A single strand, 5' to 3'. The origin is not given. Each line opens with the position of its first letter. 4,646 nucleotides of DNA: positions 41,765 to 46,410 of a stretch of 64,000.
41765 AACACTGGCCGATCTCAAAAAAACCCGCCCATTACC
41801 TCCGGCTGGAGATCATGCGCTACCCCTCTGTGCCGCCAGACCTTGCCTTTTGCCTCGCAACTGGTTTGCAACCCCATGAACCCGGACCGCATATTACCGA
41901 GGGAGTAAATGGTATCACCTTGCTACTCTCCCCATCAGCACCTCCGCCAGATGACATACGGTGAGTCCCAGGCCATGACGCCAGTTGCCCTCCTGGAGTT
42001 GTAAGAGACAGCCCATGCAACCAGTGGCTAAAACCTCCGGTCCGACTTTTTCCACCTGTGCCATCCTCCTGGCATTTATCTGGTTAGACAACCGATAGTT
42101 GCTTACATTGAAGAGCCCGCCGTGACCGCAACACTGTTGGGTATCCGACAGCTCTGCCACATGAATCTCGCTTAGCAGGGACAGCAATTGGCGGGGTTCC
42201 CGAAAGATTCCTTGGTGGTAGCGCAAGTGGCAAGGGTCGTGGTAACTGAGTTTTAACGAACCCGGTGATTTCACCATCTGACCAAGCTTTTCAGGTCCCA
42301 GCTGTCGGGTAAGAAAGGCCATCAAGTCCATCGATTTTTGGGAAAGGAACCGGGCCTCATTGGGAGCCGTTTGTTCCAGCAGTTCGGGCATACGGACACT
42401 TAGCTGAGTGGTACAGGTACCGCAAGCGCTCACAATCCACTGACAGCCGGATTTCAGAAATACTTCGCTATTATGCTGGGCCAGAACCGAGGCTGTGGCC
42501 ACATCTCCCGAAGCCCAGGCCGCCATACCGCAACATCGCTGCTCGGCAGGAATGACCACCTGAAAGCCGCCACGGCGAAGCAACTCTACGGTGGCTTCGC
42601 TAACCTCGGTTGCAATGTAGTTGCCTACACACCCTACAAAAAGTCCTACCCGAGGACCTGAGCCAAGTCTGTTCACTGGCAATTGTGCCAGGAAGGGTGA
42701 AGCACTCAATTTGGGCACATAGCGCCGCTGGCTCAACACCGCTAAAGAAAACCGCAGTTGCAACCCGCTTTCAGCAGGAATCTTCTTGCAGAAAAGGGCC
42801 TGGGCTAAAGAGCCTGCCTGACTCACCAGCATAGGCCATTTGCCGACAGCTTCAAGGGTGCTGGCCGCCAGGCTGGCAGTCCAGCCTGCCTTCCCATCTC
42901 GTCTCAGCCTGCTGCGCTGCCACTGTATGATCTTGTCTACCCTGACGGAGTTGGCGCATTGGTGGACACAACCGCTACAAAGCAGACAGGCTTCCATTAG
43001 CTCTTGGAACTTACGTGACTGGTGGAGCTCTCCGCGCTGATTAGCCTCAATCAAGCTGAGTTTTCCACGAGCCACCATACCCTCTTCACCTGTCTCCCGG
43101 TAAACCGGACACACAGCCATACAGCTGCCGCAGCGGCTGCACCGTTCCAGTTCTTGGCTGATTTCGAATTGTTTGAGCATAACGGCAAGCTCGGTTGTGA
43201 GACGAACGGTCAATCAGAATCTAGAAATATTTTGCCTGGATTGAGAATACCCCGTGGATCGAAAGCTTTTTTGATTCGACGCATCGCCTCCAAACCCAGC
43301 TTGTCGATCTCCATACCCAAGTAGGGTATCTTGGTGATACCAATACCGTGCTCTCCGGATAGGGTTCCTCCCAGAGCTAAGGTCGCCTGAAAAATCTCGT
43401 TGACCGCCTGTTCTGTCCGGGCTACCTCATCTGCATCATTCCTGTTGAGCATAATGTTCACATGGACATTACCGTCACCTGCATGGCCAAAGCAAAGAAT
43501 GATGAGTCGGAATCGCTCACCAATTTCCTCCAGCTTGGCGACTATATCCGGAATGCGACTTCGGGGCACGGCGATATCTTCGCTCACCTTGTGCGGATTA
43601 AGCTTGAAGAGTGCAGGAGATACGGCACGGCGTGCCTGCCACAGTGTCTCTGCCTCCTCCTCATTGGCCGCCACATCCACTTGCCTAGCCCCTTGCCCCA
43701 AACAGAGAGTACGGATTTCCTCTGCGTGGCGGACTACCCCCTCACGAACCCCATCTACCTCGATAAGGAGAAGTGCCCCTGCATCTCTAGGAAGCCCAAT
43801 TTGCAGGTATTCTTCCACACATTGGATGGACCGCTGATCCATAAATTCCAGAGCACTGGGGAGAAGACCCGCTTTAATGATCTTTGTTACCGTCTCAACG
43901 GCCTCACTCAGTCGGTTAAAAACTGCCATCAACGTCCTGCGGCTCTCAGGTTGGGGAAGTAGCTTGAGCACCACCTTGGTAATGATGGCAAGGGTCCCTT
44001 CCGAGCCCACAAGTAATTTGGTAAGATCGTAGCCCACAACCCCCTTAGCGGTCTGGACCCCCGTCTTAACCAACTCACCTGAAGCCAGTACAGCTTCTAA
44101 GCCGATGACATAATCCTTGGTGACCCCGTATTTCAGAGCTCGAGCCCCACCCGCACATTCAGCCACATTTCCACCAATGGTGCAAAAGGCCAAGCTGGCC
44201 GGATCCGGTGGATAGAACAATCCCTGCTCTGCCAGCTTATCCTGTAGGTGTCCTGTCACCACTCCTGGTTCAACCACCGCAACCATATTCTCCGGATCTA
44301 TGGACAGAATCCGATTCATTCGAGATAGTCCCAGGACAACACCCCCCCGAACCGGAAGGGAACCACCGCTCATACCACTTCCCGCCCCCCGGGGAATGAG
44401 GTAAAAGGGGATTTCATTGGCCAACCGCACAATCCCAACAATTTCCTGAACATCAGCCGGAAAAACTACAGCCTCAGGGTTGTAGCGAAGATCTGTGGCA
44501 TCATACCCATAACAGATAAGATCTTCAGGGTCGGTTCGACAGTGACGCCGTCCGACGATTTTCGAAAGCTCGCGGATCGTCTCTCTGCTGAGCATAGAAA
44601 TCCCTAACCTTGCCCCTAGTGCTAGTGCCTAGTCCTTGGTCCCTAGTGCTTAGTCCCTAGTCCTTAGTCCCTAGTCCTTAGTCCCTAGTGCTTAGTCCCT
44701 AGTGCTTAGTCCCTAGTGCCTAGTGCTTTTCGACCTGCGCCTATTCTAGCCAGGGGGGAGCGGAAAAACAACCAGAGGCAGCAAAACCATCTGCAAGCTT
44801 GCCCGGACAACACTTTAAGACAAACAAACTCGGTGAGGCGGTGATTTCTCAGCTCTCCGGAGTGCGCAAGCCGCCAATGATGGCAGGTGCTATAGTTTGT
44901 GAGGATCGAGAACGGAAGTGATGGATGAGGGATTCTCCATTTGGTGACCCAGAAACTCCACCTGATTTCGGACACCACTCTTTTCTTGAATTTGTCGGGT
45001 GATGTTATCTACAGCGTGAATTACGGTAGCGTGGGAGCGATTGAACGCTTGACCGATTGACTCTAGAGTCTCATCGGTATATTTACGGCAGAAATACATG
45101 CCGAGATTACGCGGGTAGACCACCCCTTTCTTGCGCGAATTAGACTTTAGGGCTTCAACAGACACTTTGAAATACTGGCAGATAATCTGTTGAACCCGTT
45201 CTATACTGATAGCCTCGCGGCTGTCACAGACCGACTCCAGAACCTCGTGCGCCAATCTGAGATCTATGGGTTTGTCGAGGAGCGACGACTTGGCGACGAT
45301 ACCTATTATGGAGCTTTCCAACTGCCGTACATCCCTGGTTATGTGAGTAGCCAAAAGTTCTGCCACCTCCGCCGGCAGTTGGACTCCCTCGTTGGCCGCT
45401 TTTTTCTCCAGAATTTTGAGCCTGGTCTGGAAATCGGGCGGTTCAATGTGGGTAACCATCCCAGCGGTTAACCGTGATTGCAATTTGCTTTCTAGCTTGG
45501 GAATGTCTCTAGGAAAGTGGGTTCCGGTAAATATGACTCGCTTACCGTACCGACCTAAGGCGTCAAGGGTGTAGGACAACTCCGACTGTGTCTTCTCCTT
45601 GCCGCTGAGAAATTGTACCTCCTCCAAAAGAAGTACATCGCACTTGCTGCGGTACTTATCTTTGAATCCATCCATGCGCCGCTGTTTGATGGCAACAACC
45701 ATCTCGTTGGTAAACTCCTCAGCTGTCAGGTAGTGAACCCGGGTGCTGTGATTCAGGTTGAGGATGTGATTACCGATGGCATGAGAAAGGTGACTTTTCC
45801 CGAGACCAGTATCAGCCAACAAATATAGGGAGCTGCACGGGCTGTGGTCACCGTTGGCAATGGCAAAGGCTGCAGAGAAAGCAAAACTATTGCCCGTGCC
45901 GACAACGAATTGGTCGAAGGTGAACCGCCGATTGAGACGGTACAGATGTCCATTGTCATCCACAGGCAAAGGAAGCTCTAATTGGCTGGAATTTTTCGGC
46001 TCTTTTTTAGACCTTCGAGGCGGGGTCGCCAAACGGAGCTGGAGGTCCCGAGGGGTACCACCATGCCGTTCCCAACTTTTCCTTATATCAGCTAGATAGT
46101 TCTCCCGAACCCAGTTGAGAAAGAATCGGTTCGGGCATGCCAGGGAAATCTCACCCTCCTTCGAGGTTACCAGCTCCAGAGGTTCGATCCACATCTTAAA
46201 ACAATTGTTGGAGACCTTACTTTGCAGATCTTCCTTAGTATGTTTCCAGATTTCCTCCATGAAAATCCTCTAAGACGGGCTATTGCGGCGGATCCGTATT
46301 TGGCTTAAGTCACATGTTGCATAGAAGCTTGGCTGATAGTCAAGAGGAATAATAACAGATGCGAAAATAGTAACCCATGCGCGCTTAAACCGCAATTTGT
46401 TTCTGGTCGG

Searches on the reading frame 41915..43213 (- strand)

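Call 60: search_protein_families(library=pfam, proteins=[window:41915-43213:-], max_evalue=0.00001)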
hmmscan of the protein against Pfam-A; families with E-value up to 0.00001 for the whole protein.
window:41915-43213:- (432 aa): 4 families
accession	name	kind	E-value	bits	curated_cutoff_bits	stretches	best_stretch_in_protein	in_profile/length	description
PF02754.22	CCG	-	2.7e-33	114.4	20.6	2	323-407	2-85/85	Cysteine-rich domain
PF13183.11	Fer4_8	-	9.6e-11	42.5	27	1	21-89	1-67/68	4Fe-4S dicluster domain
PF13534.11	Fer4_17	-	4.5e-07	30.8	22.2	1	24-90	1-60/61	4Fe-4S dicluster domain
PF13237.11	Fer4_10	-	2.6e-06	27.7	25.5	1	19-86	3-52/53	4Fe-4S dicluster domain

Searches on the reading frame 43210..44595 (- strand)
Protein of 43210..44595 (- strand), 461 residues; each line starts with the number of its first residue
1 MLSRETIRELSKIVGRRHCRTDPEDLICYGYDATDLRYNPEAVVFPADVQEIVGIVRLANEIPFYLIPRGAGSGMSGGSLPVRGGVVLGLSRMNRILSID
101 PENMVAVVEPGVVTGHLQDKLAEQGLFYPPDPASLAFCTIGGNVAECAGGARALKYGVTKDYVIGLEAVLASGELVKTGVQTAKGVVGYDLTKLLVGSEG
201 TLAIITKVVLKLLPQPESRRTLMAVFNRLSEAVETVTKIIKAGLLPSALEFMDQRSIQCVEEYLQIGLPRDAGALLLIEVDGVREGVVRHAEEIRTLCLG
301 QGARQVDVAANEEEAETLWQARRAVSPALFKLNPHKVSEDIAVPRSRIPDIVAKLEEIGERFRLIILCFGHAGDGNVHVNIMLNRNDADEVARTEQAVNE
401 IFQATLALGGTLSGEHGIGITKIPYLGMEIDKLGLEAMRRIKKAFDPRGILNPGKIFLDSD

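Call 60: search_protein_families(library=pfam, proteins=[window:43210-44595:-], max_evalue=0.00001)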
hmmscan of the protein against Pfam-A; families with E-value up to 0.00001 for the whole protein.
window:43210-44595:- (461 aa): 2 families
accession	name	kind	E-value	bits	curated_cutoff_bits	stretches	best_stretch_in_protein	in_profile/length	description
PF02913.24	FAD-oxidase_C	-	4.3e-76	256.3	21.2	1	216-456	2-248/248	FAD linked oxidases, C-terminal domain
PF01565.28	FAD_binding_4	-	3.7e-42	143.8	26.4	1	40-179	1-139/139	FAD binding domain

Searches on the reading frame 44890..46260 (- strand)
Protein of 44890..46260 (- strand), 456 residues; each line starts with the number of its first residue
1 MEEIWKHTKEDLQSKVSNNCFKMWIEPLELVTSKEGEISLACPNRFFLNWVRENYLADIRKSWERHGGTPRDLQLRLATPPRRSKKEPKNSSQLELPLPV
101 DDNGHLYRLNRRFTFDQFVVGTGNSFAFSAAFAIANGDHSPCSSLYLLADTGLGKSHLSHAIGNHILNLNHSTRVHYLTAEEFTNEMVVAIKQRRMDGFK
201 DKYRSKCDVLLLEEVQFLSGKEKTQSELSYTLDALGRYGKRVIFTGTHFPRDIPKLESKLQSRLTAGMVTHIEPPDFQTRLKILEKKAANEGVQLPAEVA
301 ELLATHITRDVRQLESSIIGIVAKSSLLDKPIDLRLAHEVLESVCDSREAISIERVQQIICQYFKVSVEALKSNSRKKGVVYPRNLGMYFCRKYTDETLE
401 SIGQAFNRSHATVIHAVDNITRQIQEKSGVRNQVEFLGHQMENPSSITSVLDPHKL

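Call 60: search_protein_families(library=pfam, proteins=[window:44890-46260:-], max_evalue=0.00001)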
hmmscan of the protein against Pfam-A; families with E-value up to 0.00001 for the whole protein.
window:44890-46260:- (456 aa): 4 families
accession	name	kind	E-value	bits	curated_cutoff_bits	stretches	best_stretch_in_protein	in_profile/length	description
PF00308.24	Bac_DnaA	-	7.9e-47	159.9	23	1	109-270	1-161/162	Bacterial DnaA ATPAse domain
PF08299.17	Bac_DnaA_C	-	3.2e-25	88.4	31.5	1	353-420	1-69/69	Bacterial dnaA protein helix-turn-helix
PF11638.13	DnaA_N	-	6e-19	68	24.6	1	2-64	1-64/65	DnaA N-terminal domain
PF22688.2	Hda_lid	-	6.6e-07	29.7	27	0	279-315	3-39/65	Hda, lid domain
